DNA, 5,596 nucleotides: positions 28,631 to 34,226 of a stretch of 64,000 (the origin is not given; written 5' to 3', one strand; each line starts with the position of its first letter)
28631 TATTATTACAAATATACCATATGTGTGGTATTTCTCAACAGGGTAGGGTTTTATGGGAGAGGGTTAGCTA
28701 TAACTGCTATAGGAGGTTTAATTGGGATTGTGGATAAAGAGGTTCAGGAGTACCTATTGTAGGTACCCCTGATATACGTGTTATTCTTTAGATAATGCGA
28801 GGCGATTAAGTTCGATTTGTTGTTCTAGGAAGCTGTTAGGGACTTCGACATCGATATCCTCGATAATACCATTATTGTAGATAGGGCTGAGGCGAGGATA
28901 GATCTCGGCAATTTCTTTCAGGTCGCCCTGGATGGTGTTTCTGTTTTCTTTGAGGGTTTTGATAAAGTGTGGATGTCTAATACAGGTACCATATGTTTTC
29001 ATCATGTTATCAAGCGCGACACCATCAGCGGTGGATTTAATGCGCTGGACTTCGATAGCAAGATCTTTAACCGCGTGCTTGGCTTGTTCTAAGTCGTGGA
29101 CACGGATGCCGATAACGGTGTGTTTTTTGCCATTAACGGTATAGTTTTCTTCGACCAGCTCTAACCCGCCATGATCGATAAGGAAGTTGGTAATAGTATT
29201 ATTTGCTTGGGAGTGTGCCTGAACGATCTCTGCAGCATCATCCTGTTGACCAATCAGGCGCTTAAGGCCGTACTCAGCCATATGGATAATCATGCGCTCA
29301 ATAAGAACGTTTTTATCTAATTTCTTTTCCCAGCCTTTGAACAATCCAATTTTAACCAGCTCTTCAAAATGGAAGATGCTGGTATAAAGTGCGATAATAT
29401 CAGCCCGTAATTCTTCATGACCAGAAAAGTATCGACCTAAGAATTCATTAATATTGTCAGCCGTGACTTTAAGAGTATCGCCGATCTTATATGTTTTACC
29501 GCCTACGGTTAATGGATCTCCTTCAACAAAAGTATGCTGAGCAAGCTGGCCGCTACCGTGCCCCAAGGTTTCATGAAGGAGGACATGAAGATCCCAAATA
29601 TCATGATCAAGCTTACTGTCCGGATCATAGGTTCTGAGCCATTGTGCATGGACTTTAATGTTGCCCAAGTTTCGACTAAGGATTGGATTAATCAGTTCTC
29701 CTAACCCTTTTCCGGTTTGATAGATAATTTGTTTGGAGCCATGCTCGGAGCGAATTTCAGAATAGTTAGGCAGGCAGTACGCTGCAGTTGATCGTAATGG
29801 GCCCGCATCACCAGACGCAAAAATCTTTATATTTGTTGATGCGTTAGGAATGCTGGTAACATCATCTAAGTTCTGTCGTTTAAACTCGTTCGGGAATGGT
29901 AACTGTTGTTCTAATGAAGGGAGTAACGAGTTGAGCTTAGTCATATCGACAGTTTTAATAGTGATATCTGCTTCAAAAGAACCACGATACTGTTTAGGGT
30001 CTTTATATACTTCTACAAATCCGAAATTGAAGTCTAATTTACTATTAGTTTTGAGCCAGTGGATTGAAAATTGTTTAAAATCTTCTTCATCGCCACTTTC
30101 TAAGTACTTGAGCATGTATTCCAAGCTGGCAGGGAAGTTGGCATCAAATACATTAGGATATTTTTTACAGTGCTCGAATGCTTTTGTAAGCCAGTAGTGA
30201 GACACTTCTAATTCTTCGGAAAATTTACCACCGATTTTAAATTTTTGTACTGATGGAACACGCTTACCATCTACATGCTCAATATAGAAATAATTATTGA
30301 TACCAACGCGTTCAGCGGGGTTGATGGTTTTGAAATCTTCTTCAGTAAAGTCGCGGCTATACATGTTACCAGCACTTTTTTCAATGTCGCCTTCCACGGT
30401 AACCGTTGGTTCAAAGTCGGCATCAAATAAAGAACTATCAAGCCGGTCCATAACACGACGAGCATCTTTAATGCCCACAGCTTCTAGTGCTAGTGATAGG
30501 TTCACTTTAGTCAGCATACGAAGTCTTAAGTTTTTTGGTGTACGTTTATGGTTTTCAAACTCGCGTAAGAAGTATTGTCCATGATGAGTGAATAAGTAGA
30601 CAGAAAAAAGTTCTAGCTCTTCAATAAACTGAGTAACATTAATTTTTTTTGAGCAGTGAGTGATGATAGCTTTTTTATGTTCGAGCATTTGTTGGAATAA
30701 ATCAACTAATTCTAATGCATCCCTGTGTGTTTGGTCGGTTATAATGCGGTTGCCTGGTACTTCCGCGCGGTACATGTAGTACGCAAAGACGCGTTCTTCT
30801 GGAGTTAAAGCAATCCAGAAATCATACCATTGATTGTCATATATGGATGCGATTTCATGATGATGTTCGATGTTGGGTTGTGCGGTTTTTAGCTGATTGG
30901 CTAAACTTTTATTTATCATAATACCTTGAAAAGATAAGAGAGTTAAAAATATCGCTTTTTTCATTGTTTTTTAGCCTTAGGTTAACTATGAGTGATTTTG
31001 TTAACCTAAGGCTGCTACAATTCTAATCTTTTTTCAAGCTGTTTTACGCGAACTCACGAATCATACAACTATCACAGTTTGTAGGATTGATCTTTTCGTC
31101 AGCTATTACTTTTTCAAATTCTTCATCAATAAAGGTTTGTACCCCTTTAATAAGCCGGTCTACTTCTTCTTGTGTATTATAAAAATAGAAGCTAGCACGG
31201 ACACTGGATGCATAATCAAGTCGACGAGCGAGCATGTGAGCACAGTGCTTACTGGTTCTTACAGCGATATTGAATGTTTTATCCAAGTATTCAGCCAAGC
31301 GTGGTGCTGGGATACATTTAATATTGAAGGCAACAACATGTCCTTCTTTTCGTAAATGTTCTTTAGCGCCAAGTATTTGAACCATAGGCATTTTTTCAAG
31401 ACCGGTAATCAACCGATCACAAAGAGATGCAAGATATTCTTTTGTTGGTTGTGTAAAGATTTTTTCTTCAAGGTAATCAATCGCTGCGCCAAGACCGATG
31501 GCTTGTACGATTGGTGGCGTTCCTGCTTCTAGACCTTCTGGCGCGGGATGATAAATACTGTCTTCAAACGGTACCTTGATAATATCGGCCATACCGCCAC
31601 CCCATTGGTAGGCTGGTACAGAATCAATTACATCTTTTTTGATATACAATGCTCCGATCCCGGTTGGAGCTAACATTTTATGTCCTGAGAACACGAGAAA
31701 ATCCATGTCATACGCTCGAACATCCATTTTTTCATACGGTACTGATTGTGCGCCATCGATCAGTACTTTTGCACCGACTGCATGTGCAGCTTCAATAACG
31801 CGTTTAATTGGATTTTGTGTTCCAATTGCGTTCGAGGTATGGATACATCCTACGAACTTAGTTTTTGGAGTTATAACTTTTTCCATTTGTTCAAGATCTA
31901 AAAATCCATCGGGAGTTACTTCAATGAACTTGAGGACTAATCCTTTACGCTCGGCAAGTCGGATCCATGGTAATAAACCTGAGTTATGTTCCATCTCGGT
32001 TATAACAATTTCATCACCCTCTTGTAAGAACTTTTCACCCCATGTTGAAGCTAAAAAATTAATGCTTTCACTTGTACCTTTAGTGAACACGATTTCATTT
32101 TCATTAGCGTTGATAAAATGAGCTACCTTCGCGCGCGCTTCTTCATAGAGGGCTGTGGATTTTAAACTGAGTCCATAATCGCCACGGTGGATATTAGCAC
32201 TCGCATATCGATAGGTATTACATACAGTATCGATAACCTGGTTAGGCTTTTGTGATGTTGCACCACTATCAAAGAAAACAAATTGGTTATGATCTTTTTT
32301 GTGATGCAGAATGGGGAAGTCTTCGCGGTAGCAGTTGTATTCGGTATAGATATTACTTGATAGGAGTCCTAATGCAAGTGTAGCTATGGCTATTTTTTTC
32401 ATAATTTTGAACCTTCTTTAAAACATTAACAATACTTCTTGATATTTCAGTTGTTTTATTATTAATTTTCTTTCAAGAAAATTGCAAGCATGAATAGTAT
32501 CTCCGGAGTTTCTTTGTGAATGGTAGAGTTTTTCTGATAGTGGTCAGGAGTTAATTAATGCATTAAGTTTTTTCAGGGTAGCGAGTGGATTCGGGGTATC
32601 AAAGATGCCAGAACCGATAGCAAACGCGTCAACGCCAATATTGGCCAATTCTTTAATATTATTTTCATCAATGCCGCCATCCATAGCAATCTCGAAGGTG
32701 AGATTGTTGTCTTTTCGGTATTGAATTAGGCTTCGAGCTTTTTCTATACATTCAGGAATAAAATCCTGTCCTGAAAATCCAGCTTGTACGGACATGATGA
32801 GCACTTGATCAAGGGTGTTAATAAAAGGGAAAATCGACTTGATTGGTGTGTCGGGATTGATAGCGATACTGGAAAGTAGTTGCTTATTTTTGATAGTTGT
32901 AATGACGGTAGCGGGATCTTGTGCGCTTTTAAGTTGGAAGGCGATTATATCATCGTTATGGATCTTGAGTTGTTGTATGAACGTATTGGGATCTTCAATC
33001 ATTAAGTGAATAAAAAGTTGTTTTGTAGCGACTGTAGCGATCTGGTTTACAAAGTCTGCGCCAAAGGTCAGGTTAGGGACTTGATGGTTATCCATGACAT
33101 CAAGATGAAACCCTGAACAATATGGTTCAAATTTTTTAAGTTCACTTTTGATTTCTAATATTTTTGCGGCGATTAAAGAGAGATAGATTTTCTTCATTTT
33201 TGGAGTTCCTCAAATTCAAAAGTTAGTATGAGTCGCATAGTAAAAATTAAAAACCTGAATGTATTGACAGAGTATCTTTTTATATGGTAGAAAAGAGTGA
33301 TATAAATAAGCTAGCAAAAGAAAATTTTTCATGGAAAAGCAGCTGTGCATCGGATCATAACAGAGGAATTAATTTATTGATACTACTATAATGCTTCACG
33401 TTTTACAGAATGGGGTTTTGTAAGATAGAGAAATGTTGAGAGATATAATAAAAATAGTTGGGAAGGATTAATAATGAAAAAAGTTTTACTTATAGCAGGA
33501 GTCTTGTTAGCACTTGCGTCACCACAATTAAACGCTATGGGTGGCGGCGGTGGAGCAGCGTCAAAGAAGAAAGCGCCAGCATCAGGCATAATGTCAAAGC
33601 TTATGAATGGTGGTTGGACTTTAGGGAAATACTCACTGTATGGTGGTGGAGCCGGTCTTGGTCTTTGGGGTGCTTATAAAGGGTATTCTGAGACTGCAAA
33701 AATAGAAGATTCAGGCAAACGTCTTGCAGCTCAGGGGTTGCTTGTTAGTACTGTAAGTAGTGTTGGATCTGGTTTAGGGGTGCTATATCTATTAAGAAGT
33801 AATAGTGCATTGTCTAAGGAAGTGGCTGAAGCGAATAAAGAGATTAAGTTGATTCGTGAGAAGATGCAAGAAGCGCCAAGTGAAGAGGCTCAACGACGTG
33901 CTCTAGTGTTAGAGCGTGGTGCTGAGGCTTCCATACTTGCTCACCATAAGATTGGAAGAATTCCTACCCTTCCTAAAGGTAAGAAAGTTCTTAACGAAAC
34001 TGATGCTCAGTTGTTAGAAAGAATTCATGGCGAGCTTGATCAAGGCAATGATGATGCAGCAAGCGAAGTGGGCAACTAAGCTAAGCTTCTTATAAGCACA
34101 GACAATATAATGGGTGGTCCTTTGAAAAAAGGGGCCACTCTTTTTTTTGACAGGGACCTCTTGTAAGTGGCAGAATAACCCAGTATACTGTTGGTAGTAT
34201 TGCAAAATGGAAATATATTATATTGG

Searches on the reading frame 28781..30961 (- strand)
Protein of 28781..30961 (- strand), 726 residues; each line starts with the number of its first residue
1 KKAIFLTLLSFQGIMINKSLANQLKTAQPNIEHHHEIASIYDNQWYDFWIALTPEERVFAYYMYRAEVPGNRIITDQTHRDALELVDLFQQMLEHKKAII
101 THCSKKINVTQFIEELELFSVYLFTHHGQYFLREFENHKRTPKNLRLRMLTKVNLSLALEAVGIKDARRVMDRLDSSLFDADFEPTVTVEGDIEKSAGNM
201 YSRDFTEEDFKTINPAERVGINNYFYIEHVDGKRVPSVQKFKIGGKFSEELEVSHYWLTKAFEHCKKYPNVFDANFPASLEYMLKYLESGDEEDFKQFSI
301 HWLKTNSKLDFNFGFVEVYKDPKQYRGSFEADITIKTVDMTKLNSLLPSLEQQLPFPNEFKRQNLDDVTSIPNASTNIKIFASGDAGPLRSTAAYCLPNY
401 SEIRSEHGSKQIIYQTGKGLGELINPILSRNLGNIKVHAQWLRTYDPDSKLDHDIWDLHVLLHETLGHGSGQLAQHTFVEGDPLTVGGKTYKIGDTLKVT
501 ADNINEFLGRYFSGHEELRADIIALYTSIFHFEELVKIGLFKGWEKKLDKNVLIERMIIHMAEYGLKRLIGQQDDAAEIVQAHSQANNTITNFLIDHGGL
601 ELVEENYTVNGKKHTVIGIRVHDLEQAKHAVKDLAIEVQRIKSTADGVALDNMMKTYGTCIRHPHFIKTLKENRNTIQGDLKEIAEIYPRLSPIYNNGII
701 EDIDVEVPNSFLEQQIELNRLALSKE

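Call 9: search_protein_families(library=pfam, proteins=[window:28781-30961:-], max_evalue=0.01)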
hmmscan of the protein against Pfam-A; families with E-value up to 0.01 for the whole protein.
window:28781-30961:- (726 aa): 1 family
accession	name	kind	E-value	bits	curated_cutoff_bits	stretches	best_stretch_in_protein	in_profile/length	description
PF03571.21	Peptidase_M49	-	2.7e-34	118.9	21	1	245-706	99-529/548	Peptidase family M49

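Call 10: search_protein_families(library=ncbifam, proteins=[window:28781-30961:-], max_evalue=0.01)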
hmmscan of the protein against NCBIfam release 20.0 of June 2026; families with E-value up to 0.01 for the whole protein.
window:28781-30961:- (726 aa): 0 families

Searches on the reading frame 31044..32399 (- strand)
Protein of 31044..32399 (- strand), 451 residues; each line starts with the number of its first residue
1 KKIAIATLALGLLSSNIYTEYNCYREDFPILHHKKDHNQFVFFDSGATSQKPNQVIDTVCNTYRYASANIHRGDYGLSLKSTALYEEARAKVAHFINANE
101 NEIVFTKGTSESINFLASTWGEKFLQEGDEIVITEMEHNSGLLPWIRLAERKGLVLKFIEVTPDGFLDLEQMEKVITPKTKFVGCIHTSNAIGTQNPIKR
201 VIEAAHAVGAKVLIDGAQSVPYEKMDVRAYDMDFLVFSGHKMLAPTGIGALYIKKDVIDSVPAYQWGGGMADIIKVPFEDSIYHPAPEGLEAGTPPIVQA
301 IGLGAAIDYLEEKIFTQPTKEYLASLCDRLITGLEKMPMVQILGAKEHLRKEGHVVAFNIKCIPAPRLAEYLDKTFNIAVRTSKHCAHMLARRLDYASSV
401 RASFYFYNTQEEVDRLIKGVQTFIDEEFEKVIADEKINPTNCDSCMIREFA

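Call 9: search_protein_families(library=pfam, proteins=[window:31044-32399:-], max_evalue=0.01)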
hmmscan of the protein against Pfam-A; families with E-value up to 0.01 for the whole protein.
window:31044-32399:- (451 aa): 4 families
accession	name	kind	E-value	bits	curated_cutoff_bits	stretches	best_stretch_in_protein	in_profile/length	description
PF00266.25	Aminotran_5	-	2.3e-118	395.8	21.5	1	41-416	1-371/371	Aminotransferase class-V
PF01053.26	Cys_Met_Meta_PP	-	4.1e-06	26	27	1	123-243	86-200/381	Cys/Met metabolism PLP-dependent enzyme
PF01041.23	DegT_DnrJ_EryC1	-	1.4e-05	25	19.8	1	91-228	32-158/360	DegT/DnrJ/EryC1/StrS aminotransferase family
PF01212.27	Beta_elim_lyase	-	6e-05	22.9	27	1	125-270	68-230/288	Beta-eliminating lyase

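Call 10: search_protein_families(library=ncbifam, proteins=[window:31044-32399:-], max_evalue=0.01)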
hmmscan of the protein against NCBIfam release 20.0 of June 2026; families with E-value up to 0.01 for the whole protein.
window:31044-32399:- (451 aa): 38 families (the best 25 are shown)
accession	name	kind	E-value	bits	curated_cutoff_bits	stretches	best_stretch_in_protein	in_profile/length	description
TIGR01979.1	sufS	subfamily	4.6e-135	450.6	475.1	1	24-422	3-397/403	SufS family cysteine desulfurase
NF041166.1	f2_encap_cargo1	exception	1.4e-130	437.3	800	1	20-421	226-621/623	family 2A encapsulin nanocompartment cargo protein cysteine desulfurase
NF006791.0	PRK09295.1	equivalog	7e-106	354.7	661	1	24-422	8-400/406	cysteine desulfurase SufS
NF008126.0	PRK10874.1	equivalog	3.3e-89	299.8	607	1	22-422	7-394/401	cysteine desulfurase CsdA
TIGR03392.1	FeS_syn_CsdA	equivalog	6.1e-89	299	493.6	1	22-422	4-391/398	cysteine desulfurase CsdA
TIGR01976.1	am_tr_V_VC1184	hypoth_equivalog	2.9e-68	231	352.35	1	24-418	6-399/401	cysteine desulfurase-like protein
TIGR01977.1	am_tr_V_EF2568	hypoth_equivalog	2.2e-65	221.2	377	1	41-421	1-374/376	cysteine desulfurase family protein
NF040779.1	Sec_lyase_SclA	exception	7.4e-47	160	525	1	42-422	2-375/378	selenocysteine lyase SclA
TIGR03402.1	FeS_nifS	equivalog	2.4e-44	151.6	530.75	1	41-425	1-371/379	cysteine desulfurase NifS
NF010611.0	PRK14012.1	equivalog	2.7e-42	145.2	548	1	40-360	6-309/406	IscS subfamily cysteine desulfurase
TIGR02006.1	IscS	equivalog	5.9e-39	134.2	643.2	1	41-360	5-305/402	IscS subfamily cysteine desulfurase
TIGR03235.1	DNA_S_dndA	equivalog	6.4e-39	134.2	480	1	43-387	2-325/353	cysteine desulfurase DndA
TIGR03403.1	nifS_epsilon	equivalog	5.4e-26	91.3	587.7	1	80-388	39-326/382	NifS family cysteine desulfurase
NF002806.0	PRK02948.1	subfamily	3.6e-24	85.5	304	1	79-257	39-216/381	IscS subfamily cysteine desulfurase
TIGR04343.1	egtE_PLP_lyase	equivalog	2.3e-15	56.3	400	1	41-263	15-226/370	ergothioneine biosynthesis PLP-dependent enzyme EgtE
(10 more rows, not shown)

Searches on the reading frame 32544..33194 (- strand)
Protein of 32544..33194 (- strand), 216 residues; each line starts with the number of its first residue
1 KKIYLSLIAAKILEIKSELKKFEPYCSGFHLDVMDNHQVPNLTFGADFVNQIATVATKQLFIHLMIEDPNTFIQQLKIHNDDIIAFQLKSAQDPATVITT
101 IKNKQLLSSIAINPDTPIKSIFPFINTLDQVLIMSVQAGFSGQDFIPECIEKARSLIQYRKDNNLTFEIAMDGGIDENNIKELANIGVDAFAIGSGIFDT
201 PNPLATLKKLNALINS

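Call 9: search_protein_families(library=pfam, proteins=[window:32544-33194:-], max_evalue=0.01)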
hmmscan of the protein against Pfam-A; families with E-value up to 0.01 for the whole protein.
window:32544-33194:- (216 aa): 2 families
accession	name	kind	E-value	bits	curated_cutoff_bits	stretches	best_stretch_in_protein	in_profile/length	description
PF00834.25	Ribul_P_3_epim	-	8.4e-50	169.4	21.1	1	3-198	2-198/198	Ribulose-phosphate 3 epimerase family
PF01729.25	QRPTase_C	-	0.00015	22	23.1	1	151-196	112-157/169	Quinolinate phosphoribosyl transferase, C-terminal domain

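Call 10: search_protein_families(library=ncbifam, proteins=[window:32544-33194:-], max_evalue=0.01)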
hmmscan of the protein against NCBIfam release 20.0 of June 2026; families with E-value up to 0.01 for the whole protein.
window:32544-33194:- (216 aa): 16 families
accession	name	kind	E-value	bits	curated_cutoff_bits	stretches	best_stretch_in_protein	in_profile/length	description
TIGR01163.1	rpe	equivalog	6.8e-54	182.4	212.6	1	5-210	4-210/211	ribulose-phosphate 3-epimerase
NF004076.0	PRK05581.1-4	subfamily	2.1e-50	171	165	1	1-206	5-211/221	ribulose-phosphate 3-epimerase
NF007266.0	PRK09722.1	equivalog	2.4e-47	161.3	271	1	2-204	4-208/230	D-allulose 6-phosphate 3-epimerase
NF005944.0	PRK08005.1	equivalog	1.1e-23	83.6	376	1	6-213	6-210/210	ribulose-phosphate 3 epimerase family protein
NF005986.0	PRK08091.1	equivalog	2.6e-13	50.5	264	1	2-209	14-222/229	ribulose-phosphate 3-epimerase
NF010658.0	PRK14057.1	equivalog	7.5e-09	35.5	530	1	9-199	28-226/254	epimerase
TIGR03128.2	RuMP_HxlA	equivalog_domain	0.00015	21.5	200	1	156-213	148-204/205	3-hexulose-6-phosphate synthase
NF000736.0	PRK00043.2-3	equivalog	0.00024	20.6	227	1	153-213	144-204/207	thiamine phosphate synthase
NF001378.0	PRK00278.2-5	equivalog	0.00037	19.8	360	0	169-211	217-259/263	indole-3-glycerol phosphate synthase TrpC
TIGR00693.1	thiE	equivalog_domain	0.00056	19.2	145.1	1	162-210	149-197/197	thiamine phosphate synthase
NF006415.0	PRK08662.1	equivalog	0.00071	18.4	243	1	167-199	262-293/381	nicotinate phosphoribosyltransferase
NF009832.1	PRK13306.1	subfamily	0.00087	18.8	250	1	142-214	144-210/215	3-dehydro-L-gulonate-6-phosphate decarboxylase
NF005819.0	PRK07695.1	equivalog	0.0023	17.6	251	1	169-214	152-197/205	thiazole tautomerase TenI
NF001374.0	PRK00278.2-1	equivalog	0.0023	17.3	258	1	160-207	200-247/249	indole-3-glycerol phosphate synthase TrpC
NF009831.0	PRK13305.1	equivalog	0.0056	16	294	1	156-215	153-212/220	3-keto-L-gulonate-6-phosphate decarboxylase UlaD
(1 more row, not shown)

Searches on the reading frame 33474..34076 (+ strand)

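Call 9: search_protein_families(library=pfam, proteins=[window:33474-34076:+], max_evalue=0.01)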
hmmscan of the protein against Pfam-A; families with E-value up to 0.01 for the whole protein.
window:33474-34076:+ (201 aa): 0 families

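Call 10: search_protein_families(library=ncbifam, proteins=[window:33474-34076:+], max_evalue=0.01)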
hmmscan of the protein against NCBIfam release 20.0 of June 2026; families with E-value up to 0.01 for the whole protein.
window:33474-34076:+ (201 aa): 1 family
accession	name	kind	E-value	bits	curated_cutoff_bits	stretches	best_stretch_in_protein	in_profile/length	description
NF045931.1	LP_sig_MAG6090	domain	0.00026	20.8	35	1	1-17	1-17/25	lipoprotein, MAG6090 family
